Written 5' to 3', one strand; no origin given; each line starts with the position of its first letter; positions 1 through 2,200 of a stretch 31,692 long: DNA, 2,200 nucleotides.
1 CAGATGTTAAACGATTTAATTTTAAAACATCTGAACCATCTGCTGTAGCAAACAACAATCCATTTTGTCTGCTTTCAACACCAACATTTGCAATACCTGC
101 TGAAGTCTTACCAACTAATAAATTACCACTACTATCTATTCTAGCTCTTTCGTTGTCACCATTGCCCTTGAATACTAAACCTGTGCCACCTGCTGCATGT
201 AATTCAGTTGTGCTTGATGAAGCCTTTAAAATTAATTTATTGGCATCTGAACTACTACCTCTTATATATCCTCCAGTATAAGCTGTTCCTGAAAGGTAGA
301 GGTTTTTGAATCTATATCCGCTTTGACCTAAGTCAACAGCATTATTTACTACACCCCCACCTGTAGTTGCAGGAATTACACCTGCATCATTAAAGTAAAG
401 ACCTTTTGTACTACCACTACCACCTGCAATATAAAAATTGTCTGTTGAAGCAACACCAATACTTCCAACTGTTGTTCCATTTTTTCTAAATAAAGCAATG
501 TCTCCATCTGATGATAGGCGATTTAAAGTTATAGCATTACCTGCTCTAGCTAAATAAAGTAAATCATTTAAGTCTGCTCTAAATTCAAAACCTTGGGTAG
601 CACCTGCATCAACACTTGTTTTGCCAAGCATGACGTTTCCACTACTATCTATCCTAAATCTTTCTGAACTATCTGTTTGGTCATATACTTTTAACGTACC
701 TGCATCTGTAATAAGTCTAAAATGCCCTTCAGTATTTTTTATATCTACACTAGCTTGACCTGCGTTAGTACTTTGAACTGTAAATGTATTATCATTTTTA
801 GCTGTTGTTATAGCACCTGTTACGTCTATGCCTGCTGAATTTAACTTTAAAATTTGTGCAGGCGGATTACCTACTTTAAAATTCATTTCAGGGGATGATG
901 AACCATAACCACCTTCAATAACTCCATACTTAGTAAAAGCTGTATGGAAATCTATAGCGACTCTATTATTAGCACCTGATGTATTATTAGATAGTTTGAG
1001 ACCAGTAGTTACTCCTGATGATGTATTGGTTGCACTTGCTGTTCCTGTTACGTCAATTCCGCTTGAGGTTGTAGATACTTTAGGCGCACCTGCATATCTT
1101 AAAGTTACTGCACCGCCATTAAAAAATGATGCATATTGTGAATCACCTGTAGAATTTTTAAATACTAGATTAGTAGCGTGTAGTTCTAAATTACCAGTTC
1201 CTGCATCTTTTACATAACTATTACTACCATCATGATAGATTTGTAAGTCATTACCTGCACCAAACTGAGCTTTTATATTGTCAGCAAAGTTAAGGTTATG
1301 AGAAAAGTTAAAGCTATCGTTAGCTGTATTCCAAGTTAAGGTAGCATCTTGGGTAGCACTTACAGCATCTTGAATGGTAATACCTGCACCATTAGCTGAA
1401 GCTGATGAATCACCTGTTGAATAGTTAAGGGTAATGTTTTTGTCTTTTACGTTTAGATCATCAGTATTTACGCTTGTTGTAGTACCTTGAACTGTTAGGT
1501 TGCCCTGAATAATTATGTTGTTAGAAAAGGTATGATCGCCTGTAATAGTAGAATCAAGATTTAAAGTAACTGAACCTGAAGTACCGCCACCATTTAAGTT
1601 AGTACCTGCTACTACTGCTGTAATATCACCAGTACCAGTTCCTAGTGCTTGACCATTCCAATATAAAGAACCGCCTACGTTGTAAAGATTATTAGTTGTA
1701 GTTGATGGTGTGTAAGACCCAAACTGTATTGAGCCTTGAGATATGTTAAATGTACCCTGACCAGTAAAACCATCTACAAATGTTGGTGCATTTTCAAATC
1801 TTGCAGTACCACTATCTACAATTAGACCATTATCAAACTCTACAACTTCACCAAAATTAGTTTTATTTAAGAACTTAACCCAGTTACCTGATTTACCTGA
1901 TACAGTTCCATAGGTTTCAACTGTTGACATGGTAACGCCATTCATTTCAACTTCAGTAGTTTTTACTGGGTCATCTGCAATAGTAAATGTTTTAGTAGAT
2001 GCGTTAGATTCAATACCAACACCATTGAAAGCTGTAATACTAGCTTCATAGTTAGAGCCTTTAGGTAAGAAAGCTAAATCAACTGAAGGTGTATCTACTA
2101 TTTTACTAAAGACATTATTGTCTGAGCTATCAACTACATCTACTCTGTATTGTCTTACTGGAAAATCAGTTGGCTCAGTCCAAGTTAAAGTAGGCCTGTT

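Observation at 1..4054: The 4 kb with no ORF in the supplied track is one uninterrupted minus-strand frame, the head of a 2,954-aa gene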

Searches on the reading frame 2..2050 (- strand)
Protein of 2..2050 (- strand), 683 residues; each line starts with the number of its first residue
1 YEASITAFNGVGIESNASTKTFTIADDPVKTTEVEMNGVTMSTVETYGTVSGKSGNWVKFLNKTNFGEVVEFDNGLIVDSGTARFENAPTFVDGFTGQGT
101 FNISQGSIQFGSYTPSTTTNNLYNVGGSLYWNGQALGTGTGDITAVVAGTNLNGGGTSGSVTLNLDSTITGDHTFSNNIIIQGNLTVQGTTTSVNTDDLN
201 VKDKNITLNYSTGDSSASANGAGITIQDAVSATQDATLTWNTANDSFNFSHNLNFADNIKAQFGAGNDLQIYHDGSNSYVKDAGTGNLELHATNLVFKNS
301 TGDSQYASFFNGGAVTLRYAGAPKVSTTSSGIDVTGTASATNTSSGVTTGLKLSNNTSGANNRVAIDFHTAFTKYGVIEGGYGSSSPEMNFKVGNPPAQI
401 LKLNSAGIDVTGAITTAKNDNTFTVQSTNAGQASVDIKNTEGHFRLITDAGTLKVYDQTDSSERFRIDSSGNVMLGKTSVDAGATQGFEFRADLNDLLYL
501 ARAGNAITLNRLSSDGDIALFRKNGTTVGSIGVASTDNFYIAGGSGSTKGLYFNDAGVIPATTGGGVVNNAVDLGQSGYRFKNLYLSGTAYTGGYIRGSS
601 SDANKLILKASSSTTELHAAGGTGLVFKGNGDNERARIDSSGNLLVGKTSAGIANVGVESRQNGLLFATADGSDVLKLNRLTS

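Call 25: search_solved_structures(query=window:2-2050:-, max_evalue=1)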
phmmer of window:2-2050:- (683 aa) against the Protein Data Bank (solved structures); distinct sequences matched with E-value up to 1: 0.

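Call 27: search_protein_families(library=phrogs, proteins=[window:2-2050:-], max_evalue=0.001)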
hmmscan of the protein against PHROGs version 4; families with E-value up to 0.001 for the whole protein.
window:2-2050:- (683 aa): 3 families
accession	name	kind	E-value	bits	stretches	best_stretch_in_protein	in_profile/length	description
phrog_19195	-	head and packaging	1.7e-22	80.1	2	248-349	252-353/1425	virion structural protein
phrog_13518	-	unknown function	4.5e-12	45.8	2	100-299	678-881/1230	-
phrog_18345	-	tail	4.3e-05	23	1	594-662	609-675/956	tail fiber protein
